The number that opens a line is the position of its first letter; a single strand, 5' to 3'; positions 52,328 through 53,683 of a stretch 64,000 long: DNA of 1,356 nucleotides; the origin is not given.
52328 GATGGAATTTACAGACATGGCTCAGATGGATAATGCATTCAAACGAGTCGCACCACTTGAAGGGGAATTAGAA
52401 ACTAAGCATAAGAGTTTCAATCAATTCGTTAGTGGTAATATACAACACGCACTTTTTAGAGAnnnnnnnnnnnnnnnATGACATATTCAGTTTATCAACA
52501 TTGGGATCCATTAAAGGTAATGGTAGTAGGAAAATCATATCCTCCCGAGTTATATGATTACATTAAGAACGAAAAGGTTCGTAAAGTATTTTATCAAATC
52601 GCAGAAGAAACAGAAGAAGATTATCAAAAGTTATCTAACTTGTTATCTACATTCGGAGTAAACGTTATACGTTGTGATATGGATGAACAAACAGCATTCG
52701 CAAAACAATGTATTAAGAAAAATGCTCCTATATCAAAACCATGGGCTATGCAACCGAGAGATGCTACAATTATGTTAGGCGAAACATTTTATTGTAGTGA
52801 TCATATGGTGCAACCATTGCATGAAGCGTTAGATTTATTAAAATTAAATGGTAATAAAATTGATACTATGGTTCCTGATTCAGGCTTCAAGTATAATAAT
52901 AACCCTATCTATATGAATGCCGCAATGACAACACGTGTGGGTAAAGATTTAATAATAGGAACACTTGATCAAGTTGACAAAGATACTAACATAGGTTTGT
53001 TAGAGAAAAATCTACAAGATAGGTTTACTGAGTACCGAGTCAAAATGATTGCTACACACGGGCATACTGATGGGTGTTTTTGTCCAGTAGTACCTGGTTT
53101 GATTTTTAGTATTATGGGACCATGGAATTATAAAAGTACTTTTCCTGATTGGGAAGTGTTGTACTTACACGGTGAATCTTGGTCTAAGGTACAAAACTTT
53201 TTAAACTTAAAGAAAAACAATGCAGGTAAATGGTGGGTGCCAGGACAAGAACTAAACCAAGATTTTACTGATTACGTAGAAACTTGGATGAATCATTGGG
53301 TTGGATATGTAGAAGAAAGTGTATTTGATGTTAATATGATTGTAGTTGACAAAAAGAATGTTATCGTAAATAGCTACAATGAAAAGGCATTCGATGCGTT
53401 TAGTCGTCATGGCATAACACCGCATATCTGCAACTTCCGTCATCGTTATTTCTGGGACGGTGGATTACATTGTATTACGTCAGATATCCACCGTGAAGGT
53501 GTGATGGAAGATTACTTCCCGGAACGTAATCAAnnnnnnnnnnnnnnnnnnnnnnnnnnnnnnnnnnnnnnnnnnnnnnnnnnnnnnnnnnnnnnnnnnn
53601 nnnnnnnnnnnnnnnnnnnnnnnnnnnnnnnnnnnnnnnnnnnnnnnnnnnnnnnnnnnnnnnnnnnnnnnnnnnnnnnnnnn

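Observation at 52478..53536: Amidinotransferase-superfamily enzyme in a phage nucleotide-metabolism neighbourhood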

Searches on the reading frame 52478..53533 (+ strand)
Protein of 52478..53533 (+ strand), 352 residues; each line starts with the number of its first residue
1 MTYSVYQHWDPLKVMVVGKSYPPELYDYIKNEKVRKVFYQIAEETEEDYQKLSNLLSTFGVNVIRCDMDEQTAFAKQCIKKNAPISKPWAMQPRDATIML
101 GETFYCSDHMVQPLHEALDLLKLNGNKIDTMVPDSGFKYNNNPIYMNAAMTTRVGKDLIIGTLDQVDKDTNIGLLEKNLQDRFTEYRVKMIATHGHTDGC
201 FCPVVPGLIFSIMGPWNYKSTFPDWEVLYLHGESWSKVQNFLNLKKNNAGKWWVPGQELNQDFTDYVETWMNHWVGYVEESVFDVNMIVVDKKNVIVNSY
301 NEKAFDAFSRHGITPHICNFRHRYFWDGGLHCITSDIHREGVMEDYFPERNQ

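Call 3: search_protein_families(library=pfam, proteins=[window:52478-53533:+], max_evalue=10)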
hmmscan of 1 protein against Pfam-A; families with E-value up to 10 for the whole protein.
window:52478-53533:+ (352 aa): 2 families
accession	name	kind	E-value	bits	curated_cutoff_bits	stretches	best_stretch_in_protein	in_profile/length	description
PF17241.8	Retrotran_gag_4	-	0.0026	18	23.5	1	17-65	35-81/154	Ty5 Gag N-terminal region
PF21433.2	M3K_C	-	0.023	15.5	27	1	24-77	29-78/105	Mevalonate-3-kinase, C-terminal domain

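Call 4: search_protein_families(library=phrogs, proteins=[window:52478-53533:+], max_evalue=1)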
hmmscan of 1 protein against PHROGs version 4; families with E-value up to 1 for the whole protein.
window:52478-53533:+ (352 aa): 2 families
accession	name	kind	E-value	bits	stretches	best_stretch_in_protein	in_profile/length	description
phrog_25854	-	unknown function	1.2e-09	39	1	144-341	152-317/323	-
phrog_26772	-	unknown function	0.13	12.5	1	123-154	303-334/371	-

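Call 5: search_protein_families(library=ncbifam, proteins=[window:52478-53533:+], max_evalue=10)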
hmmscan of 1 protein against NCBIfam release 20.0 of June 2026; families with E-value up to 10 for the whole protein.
window:52478-53533:+ (352 aa): 0 families

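Call 6: search_solved_structures(query=window:52478-53533:+, max_evalue=10, show_alignments=3)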
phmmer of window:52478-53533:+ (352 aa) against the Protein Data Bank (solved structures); distinct sequences matched with E-value up to 10: 8.
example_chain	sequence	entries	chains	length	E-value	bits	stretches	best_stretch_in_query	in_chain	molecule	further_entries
5wpi_A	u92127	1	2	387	2.6e-09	39.9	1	277-346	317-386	HsvA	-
6u1r_A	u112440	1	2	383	4e-09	39.3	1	284-347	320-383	SxtG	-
2jdx_A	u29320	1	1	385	8.6e-08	34.9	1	283-347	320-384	PROTEIN (L-ARGININE:GLYCINE AMIDINOTRANSFERASE)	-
1bwd_A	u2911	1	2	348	2.4e-07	33.4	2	285-346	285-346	PROTEIN (INOSAMINE-PHOSPHATE AMIDINOTRANSFERASE)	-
1jdx_A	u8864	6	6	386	4e-07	32.7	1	283-347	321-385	PROTEIN (L-ARGININE:GLYCINE AMIDINOTRANSFERASE)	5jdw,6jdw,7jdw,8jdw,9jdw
1jdw_A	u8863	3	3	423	6e-07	32.1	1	283-347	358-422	L-ARGININE:GLYCINE AMIDINOTRANSFERASE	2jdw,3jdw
4jdw_A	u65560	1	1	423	1.1e-05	28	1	283-347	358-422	L-ARGININE:GLYCINE AMIDINOTRANSFERASE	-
9f5x_n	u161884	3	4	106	0.29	13.4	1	34-77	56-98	Putative NADH:ubiquinone oxidoreductase 12.5 kDa subunit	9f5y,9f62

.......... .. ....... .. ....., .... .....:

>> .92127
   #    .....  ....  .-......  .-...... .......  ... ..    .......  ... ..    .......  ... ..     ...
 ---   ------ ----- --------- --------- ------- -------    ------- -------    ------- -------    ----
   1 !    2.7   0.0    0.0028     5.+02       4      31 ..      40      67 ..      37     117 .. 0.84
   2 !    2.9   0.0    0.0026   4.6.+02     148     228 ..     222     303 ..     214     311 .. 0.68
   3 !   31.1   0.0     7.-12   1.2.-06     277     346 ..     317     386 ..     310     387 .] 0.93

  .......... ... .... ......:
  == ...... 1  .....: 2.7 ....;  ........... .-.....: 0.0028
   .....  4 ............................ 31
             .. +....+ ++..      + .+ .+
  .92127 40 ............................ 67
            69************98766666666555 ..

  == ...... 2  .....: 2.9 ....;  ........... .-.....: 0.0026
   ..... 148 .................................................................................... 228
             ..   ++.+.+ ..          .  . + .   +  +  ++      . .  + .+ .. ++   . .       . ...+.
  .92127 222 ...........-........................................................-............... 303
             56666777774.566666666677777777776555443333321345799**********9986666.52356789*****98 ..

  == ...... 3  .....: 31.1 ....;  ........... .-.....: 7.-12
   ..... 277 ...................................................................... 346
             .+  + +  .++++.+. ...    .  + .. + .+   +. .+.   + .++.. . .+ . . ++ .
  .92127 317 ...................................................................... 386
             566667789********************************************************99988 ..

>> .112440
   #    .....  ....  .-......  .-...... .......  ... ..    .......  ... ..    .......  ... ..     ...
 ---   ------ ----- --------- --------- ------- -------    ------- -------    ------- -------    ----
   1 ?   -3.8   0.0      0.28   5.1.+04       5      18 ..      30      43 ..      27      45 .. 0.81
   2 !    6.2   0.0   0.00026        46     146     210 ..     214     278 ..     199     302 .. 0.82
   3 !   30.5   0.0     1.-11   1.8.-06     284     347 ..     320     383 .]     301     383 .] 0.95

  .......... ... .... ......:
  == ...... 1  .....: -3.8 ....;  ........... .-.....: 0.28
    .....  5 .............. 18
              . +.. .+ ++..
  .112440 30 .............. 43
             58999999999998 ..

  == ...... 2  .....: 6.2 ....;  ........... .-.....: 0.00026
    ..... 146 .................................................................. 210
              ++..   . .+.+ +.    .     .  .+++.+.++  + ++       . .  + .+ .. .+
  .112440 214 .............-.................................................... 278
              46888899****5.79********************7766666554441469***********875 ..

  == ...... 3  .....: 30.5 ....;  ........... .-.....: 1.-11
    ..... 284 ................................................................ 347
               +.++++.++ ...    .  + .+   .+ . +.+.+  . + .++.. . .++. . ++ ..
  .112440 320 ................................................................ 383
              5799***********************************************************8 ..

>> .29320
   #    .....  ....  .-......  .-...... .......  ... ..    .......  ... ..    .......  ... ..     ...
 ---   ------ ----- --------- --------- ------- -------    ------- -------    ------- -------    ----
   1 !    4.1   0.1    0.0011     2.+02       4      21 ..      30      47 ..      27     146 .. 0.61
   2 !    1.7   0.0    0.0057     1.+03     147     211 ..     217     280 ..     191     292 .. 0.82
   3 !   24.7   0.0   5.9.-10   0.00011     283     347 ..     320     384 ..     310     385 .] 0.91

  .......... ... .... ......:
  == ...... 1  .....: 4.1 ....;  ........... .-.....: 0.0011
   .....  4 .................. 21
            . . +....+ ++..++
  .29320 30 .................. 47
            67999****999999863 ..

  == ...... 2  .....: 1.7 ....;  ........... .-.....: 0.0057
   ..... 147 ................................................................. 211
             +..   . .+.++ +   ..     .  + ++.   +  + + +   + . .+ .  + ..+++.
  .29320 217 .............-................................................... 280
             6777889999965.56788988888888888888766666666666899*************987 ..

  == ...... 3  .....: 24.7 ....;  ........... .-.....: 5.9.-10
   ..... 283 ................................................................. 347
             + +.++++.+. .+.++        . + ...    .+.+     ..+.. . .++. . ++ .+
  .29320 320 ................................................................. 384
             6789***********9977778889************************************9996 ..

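Call 8: search_dna_similar(query=window:52478-53533:+, collection=phages, mode=protein, max_rows=40, rows=spread)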
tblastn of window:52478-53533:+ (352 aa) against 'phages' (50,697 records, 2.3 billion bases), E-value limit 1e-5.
Records with a match: 4; places in all: 4; records where one place covers at least 80% of the query: 4.
Best place of each record, by identity: <60% 4.
By first word of the organism name: Marine 3; Synechococcus 1.
By host as written in the record: - 3; Synechococcus sp. WH7803 1.
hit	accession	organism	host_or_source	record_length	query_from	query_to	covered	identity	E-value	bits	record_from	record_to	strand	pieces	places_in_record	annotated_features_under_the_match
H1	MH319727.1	Marine virus AG-345-D19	single cell amplified by WGA-X; seawater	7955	4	346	86%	44.0%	8e-49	278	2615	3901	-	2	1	record has no annotation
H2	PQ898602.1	Synechococcus phage S-SCSM2R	Synechococcus sp. WH7803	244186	1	340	97%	28.9%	7e-27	117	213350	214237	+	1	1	glycine amidinotransferase | 2OG-Fe(II) oxygenase superfamily protein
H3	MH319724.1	Marine virus AG-345-D19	single cell amplified by WGA-X; seawater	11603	1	350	99%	28.1%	7e-42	161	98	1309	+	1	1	record has no annotation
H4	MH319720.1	Marine virus AG-345-D19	single cell amplified by WGA-X; seawater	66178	4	349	98%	27.6%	3e-30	127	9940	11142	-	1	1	record has no annotation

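Call 9: find_homologous_proteins(query=window:52478-53533:+, max_evalue=0.001)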
Query window:52478-53533:+ (352 aa): 4322 proteins with E <= 0.001 among 4749 candidates; the best 120 are listed.
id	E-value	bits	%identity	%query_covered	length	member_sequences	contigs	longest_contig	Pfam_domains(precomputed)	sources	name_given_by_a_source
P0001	1.7e-249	845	100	100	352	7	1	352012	-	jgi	jgi:N-dimethylarginine dimethylaminohydrolase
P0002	4.7e-176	603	74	100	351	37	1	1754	-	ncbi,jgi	jgi:hypothetical protein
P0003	5.3e-174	597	73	99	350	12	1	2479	-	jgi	jgi:N-dimethylarginine dimethylaminohydrolase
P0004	8.2e-173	593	72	99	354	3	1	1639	-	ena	-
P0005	1.5e-172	592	72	100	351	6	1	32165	-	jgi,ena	jgi:N-dimethylarginine dimethylaminohydrolase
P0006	3.5e-172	591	72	99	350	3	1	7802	-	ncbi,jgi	jgi:N-dimethylarginine dimethylaminohydrolase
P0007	4.3e-172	590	72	100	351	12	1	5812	-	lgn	-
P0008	5.1e-172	590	72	100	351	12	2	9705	-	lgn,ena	-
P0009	8.2e-172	589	71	100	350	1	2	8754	-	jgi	-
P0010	8.6e-172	589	72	99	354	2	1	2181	-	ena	-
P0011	3.0e-171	588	72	100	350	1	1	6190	-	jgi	jgi:N-dimethylarginine dimethylaminohydrolase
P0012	4.4e-170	584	70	100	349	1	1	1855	-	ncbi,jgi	jgi:hypothetical protein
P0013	5.2e-170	584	70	99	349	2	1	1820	-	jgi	jgi:N-dimethylarginine dimethylaminohydrolase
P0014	1.3e-169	582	70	100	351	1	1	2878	-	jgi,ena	jgi:N-dimethylarginine dimethylaminohydrolase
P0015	2.0e-169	582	70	100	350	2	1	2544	-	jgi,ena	jgi:N-dimethylarginine dimethylaminohydrolase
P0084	2.3e-140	486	61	100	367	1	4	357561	-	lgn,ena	-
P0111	5.1e-125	436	53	99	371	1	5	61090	-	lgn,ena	-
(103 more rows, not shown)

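Call 17: search_protein_representatives(protein=window:52478-53533:+)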
Query: 352 residues. Proteins with E-value up to 0.001 (for the whole library): 732; up to 1e-10: 399; up to 1e-30: 177. The best 150 are listed.
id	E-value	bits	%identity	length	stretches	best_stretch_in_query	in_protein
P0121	3.0e-108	378.7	56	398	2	146-350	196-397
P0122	4.3e-104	365.0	54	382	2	144-350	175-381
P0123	4.4e-103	361.7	55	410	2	149-350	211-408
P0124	9.5e-100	350.7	52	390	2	128-351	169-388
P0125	3.7e-99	348.7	55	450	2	144-346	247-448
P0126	4.0e-99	348.6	53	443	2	134-351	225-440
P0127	4.7e-93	328.6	48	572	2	143-351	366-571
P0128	9.3e-92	324.4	66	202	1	150-352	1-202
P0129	5.1e-84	298.9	49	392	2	139-350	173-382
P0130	1.0e-81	291.3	48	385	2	146-351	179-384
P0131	3.2e-80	286.4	41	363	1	4-348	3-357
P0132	1.7e-79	284.1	44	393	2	135-350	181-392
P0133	3.9e-79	282.9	45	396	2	173-351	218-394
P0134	3.2e-78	279.8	49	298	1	88-350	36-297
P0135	9.7e-78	278.3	48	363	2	151-351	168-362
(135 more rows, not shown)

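Call 19: find_encoding_contigs(protein=P0084, flank=6000, max_places=2)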
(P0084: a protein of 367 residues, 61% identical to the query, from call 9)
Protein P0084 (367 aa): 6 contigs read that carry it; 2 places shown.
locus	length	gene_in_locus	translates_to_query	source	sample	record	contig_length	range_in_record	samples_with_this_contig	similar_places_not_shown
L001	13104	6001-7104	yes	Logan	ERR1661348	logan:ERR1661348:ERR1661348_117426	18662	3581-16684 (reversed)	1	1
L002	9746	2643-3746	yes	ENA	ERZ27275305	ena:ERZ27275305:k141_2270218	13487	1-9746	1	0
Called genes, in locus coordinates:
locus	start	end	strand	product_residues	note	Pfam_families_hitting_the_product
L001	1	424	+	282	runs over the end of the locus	PF00149:Metallophos (weak), PF12850:Metallophos_2 (faint)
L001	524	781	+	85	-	PF14090:HTH_39 (weak)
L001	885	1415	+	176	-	-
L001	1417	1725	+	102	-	-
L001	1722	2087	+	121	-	PF11750:DUF3307 (weak)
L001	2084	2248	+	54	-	-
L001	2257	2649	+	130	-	-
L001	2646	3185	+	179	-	-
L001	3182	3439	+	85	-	-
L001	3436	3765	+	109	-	PF12797:Fer4_2 (faint), PF13237:Fer4_10 (weak), PF14697:Fer4_21 (faint), PF12838:Fer4_7 (weak), PF13187:Fer4_9 (weak), PF00037:Fer4, PF13484:Fer4_16 (weak), PF11953:DUF3470, +3 more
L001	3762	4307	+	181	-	PF00383:dCMP_cyt_deam_1, PF14437:MafB19-deam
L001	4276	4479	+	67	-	-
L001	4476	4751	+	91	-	-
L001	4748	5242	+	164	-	-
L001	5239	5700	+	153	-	PF04377:ATE_C (weak)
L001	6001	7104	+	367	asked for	-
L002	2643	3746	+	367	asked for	-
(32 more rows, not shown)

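Call 20: find_encoding_contigs(protein=P0111, flank=6000, max_places=2)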
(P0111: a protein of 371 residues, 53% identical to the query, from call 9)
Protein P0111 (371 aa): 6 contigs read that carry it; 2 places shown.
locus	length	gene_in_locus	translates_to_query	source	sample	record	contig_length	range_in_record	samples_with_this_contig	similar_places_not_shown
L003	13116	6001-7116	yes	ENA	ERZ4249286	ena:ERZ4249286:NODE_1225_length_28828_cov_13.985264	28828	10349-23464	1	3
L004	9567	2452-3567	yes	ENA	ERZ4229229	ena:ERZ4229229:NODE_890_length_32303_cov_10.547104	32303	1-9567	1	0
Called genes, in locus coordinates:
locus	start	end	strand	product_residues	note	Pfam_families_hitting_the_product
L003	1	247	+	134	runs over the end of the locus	-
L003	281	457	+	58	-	-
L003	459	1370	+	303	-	PF00149:Metallophos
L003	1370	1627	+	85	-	-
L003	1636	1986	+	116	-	-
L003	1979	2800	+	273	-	-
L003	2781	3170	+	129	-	-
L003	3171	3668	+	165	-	-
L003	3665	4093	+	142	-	PF04377:ATE_C (faint)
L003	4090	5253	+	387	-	-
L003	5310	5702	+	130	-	-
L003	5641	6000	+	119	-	-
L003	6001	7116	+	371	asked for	-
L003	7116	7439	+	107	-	PF20319:DUF6614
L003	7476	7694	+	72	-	PF01176:eIF-1a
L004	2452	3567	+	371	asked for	-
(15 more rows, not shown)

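Call 23: get_annotated_region(hit=H2, flank=6000)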
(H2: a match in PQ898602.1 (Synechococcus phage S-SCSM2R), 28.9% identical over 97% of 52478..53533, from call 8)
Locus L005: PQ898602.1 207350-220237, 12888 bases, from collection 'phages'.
description: Synechococcus phage S-SCSM2R, complete genome.
organism: Synechococcus phage S-SCSM2R (NCBI taxid 3400247)
taxonomy: Viruses
host: Synechococcus sp. WH7803; source: South China Sea; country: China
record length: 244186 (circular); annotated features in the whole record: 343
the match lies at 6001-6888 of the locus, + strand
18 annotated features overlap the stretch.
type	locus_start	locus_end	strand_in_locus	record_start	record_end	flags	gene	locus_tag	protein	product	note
CDS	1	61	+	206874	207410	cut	-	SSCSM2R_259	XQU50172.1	peroxiredoxin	-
CDS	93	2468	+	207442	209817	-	-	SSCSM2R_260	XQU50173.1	carbohydrate phosphorylase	-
CDS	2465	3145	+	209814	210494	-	-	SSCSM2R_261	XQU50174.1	glycosyltransferase family 24 protein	-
CDS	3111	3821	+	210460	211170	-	-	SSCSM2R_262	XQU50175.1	hypothetical protein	-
CDS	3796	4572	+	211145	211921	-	-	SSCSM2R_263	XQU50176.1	hypothetical protein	-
CDS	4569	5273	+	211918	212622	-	-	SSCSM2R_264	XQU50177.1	KdsB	-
CDS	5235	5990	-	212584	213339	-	-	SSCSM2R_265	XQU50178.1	KdsA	-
CDS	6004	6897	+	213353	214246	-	-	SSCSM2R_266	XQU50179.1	glycine amidinotransferase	-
CDS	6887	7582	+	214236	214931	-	-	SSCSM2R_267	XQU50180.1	2OG-Fe(II) oxygenase superfamily protein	-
CDS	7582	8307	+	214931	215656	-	-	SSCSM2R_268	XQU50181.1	hypothetical protein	-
CDS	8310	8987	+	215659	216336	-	-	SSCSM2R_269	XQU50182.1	2OG-Fe(II) oxygenase superfamily protein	-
CDS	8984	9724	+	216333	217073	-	-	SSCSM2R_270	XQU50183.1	hypothetical protein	-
ncRNA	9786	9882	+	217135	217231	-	-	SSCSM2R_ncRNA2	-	PhotoRC-II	-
CDS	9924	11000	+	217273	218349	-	-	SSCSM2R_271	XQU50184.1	PsbA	-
CDS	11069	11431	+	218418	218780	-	-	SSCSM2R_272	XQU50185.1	hypothetical protein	-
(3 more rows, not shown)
